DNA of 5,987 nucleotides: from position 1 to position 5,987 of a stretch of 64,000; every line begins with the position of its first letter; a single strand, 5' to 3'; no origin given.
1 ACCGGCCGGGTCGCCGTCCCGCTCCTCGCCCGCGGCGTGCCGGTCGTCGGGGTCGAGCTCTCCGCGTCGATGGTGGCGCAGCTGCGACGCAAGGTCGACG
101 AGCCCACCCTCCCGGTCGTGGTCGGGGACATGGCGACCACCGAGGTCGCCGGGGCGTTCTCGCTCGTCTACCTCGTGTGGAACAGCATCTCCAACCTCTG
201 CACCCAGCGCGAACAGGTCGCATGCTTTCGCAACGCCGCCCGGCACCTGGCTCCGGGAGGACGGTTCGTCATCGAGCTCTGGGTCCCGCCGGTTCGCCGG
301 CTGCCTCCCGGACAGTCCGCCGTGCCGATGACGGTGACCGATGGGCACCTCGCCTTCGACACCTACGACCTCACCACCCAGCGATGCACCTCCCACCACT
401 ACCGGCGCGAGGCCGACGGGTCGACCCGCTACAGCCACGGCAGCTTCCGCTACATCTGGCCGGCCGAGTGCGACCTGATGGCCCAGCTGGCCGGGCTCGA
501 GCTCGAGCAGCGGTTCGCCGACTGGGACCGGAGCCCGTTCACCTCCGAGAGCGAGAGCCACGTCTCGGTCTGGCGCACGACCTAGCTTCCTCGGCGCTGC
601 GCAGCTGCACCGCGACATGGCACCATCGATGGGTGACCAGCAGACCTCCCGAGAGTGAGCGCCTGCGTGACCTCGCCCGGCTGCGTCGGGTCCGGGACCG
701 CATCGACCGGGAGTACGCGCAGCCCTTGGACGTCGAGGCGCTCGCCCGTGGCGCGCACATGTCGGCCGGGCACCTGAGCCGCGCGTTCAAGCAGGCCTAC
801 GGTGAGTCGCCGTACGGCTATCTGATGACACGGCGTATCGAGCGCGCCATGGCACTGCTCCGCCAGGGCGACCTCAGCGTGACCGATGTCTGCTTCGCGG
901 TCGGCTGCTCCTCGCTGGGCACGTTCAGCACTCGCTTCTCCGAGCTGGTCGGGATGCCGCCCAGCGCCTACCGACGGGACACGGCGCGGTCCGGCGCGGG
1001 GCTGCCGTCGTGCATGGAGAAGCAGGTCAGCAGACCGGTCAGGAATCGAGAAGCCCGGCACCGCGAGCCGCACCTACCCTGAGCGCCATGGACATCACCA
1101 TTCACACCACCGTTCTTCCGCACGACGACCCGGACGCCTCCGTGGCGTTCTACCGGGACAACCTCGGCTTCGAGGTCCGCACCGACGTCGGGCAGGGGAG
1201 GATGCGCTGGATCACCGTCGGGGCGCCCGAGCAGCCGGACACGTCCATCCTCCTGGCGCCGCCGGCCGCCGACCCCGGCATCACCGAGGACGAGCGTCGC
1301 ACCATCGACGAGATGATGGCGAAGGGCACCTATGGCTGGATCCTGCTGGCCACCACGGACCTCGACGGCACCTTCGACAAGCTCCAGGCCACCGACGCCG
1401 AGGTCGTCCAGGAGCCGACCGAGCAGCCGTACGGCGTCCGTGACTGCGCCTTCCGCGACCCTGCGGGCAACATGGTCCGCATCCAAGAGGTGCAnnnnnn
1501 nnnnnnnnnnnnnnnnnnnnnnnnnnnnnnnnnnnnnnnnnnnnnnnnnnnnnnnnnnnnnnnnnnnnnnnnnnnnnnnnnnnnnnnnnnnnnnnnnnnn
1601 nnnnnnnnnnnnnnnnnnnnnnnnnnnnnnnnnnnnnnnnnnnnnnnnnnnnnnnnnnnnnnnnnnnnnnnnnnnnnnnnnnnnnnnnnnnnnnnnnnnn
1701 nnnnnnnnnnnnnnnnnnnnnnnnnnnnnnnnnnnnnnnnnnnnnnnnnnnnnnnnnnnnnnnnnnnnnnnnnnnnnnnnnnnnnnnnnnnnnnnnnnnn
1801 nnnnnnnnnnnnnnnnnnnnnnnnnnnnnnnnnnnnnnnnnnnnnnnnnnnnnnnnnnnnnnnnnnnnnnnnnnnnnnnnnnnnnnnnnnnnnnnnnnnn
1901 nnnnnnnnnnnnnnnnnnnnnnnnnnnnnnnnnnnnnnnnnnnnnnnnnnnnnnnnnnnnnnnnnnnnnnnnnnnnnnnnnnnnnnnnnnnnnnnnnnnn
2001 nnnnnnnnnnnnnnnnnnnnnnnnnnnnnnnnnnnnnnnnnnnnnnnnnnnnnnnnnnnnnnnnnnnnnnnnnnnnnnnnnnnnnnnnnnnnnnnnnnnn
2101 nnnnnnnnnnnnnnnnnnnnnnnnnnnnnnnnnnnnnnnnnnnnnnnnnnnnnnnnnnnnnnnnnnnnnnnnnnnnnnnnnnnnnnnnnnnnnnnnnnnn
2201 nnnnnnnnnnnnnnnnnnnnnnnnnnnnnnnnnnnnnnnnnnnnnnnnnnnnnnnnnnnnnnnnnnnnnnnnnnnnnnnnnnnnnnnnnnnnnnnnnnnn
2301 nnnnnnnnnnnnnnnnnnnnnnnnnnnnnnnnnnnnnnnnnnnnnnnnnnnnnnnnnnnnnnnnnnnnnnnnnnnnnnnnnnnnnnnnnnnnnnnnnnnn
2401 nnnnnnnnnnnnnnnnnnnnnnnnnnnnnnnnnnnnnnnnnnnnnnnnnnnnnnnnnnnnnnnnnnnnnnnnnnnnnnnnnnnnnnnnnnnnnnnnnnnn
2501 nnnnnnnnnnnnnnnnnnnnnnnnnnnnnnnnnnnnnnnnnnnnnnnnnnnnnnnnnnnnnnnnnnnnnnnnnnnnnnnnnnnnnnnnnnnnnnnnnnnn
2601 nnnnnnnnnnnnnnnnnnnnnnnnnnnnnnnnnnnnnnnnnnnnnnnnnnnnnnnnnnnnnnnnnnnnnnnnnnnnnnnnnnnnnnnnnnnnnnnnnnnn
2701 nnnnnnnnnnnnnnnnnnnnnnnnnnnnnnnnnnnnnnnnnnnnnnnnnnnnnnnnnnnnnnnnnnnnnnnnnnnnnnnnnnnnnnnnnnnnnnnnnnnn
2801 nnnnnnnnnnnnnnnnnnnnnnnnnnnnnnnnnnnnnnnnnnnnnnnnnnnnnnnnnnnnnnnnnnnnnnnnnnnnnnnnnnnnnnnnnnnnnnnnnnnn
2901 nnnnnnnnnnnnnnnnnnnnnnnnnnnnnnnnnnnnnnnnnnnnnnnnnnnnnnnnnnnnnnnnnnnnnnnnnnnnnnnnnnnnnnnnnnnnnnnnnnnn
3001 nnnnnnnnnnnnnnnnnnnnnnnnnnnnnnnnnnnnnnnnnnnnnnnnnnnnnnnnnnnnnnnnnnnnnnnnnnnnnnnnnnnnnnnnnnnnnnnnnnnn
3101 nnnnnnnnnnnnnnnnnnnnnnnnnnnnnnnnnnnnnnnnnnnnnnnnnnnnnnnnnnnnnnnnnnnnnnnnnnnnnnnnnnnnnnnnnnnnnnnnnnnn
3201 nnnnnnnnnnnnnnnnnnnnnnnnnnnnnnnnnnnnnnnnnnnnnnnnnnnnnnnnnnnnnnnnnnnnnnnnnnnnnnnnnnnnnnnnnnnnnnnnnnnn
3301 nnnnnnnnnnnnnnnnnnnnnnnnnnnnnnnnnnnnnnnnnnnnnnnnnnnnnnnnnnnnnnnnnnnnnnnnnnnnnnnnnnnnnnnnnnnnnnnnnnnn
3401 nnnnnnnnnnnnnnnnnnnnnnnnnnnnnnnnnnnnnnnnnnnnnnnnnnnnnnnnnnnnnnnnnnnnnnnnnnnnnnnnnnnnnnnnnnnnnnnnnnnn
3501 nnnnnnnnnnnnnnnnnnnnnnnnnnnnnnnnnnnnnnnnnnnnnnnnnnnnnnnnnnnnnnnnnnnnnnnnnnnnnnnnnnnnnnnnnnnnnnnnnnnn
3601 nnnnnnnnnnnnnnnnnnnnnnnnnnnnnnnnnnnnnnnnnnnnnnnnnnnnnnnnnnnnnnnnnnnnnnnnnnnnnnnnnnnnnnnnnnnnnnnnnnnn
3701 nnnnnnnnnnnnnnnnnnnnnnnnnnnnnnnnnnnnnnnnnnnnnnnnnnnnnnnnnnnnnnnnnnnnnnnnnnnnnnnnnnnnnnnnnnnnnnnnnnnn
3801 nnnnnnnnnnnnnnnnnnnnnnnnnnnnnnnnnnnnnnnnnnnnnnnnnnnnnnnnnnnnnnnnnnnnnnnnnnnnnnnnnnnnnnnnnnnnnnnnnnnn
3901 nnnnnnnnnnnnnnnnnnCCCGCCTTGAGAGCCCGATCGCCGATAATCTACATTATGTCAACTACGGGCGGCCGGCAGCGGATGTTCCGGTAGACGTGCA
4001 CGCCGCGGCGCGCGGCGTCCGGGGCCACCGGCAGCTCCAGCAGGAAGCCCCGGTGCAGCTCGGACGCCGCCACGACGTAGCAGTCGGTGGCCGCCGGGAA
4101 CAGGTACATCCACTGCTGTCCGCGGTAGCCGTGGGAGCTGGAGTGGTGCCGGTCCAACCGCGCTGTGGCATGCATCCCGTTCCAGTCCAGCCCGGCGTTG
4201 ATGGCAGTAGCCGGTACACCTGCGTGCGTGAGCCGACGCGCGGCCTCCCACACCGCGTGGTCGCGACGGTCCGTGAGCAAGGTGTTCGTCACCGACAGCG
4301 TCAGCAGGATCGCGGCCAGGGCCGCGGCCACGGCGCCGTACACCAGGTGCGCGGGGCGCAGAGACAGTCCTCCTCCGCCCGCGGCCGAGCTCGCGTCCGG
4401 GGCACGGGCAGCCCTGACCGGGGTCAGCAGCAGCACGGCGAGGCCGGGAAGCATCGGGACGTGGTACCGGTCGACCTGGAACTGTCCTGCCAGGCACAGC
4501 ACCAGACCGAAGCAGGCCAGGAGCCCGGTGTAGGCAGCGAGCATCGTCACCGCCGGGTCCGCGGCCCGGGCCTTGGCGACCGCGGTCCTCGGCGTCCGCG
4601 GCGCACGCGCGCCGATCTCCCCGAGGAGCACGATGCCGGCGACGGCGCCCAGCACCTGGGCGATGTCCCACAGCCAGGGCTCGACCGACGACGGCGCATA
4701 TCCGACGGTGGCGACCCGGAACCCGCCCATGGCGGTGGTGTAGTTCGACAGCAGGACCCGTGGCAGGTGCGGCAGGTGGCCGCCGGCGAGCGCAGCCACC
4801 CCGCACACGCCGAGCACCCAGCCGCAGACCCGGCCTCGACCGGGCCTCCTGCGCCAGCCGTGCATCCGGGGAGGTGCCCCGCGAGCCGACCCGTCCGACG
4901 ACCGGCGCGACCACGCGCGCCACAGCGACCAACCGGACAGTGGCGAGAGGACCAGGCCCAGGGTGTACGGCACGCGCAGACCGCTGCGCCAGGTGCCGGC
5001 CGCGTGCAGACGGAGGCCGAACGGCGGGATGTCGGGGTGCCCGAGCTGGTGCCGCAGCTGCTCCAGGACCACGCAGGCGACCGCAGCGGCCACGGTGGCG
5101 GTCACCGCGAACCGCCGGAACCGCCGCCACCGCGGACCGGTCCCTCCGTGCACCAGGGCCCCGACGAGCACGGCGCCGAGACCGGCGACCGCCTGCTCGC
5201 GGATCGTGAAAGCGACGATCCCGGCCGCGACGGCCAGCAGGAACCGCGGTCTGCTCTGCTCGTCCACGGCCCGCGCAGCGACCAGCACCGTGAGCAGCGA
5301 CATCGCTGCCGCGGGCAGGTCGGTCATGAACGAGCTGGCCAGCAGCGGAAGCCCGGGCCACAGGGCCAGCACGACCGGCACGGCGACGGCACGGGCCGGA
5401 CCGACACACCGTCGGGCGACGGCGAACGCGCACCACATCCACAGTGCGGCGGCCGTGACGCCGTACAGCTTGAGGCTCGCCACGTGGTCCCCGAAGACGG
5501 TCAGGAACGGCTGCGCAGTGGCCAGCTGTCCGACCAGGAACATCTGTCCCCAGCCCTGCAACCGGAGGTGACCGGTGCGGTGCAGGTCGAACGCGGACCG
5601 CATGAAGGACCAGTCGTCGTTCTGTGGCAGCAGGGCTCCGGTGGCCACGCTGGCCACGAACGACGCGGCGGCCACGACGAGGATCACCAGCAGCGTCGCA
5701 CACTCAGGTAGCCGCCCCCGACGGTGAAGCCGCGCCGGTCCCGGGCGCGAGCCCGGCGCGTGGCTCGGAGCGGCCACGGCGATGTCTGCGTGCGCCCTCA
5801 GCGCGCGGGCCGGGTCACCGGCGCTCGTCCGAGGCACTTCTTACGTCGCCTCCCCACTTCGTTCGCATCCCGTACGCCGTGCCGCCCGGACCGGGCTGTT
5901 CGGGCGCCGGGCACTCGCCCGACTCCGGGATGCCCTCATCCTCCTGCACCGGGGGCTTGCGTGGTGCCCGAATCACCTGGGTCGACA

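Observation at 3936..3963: XerCD dif site: the window probably marks the chromosome terminus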

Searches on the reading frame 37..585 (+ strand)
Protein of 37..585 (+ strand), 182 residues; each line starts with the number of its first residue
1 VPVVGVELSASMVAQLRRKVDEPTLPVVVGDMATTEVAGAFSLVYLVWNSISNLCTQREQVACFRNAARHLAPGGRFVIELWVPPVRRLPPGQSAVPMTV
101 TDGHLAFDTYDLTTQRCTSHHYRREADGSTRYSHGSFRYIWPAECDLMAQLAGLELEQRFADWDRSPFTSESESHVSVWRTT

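Call 25: search_protein_families(library=pfam, proteins=[window:37-585:+])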
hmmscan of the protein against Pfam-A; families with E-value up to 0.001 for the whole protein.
window:37-585:+ (182 aa): 3 families
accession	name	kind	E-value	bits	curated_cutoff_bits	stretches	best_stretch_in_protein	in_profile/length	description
PF13649.12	Methyltransf_25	-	4.9e-09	37.2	27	1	3-75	24-97/97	Methyltransferase domain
PF08241.18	Methyltransf_11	-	5.6e-07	30.5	21.2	1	3-79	21-95/95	Methyltransferase domain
PF08242.18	Methyltransf_12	-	0.00012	23.2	30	1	3-77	23-98/98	Methyltransferase domain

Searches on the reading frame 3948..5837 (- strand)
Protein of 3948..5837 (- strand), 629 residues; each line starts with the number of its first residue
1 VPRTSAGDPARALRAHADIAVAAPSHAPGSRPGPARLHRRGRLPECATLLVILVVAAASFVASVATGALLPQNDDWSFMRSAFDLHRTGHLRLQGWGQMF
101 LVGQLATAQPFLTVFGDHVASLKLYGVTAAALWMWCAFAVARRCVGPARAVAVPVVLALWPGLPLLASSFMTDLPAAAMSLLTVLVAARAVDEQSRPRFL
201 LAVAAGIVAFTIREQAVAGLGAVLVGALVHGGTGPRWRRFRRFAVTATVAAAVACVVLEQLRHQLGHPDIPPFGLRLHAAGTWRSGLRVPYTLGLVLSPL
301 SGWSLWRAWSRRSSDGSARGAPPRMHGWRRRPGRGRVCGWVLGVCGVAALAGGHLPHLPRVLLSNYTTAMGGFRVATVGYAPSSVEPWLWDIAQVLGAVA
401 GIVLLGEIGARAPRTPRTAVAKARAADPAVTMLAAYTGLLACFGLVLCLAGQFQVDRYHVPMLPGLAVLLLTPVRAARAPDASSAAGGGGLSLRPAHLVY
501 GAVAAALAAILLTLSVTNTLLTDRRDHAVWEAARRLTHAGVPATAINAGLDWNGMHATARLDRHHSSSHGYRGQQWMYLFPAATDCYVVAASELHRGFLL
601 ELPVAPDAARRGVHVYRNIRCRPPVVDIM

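Call 25: search_protein_families(library=pfam, proteins=[window:3948-5837:-])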
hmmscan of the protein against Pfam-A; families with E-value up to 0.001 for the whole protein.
window:3948-5837:- (629 aa): 1 family
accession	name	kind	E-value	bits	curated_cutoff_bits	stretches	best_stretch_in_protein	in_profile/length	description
PF13231.12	PMT_2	-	7.8e-07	29.9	26.1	1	110-255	12-155/160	Dolichyl-phosphate-mannose-protein mannosyltransferase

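Call 40: search_protein_families(library=ncbifam, proteins=[window:3948-5837:-], max_evalue=1e-10)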
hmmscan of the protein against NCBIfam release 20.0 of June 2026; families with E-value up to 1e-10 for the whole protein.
window:3948-5837:- (629 aa): 0 families

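Call 55: find_homologous_proteins(query=window:3948-5837:-, max_evalue=1e-10)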
Query window:3948-5837:- (629 aa): 17 proteins with E <= 1e-10 among 8000 candidates.
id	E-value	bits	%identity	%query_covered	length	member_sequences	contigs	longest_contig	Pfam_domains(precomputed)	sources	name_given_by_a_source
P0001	0.0e+0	1177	93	91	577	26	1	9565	PF13231.13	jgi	jgi:hypothetical protein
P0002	6.1e-206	704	61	92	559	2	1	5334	PF13231.13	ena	-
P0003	2.0e-173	596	56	95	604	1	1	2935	PF13231.13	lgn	-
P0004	4.7e-159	549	51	94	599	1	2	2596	PF13231.13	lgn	-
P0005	9.4e-155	535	54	91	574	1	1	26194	PF13231.13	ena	-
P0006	8.5e-154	532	52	94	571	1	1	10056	PF13231.13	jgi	jgi:hypothetical protein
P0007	5.3e-135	470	45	96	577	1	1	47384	PF13231.13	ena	-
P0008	9.4e-132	459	45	98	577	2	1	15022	PF13231.13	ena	-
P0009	1.6e-131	458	46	93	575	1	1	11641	PF13231.13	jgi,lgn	jgi:hypothetical protein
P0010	1.1e-122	429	46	89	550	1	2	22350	PF13231.13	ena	-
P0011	6.0e-122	426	45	85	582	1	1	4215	PF13231.13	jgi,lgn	jgi:4-amino-4-deoxy-L-arabinose transferase-like glycosyltransferase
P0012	2.5e-101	358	41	87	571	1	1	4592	PF13231.13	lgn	-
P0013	1.5e-100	356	41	91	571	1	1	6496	-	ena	-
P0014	4.3e-94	334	41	87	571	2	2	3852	-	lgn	-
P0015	6.9e-82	294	38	79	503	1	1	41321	PF13231.13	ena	-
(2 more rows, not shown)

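Call 57: find_encoding_contigs(protein=P0001, flank=6000, max_places=3)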
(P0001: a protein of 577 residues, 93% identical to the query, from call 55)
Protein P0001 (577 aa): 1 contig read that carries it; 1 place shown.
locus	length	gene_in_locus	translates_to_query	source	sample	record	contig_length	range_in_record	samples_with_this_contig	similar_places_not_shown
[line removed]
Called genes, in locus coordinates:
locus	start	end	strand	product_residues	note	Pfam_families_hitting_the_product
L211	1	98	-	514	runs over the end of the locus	?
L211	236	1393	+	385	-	PF13302:Acetyltransf_3, PF00583:Acetyltransf_1, PF00210:Ferritin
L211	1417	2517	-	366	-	PF01168:Ala_racemase_N, PF14031:D-ser_dehydrat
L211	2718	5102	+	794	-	PF00884:Sulfatase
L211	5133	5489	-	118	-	-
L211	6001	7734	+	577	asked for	PF13231:PMT_2 (weak)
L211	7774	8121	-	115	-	?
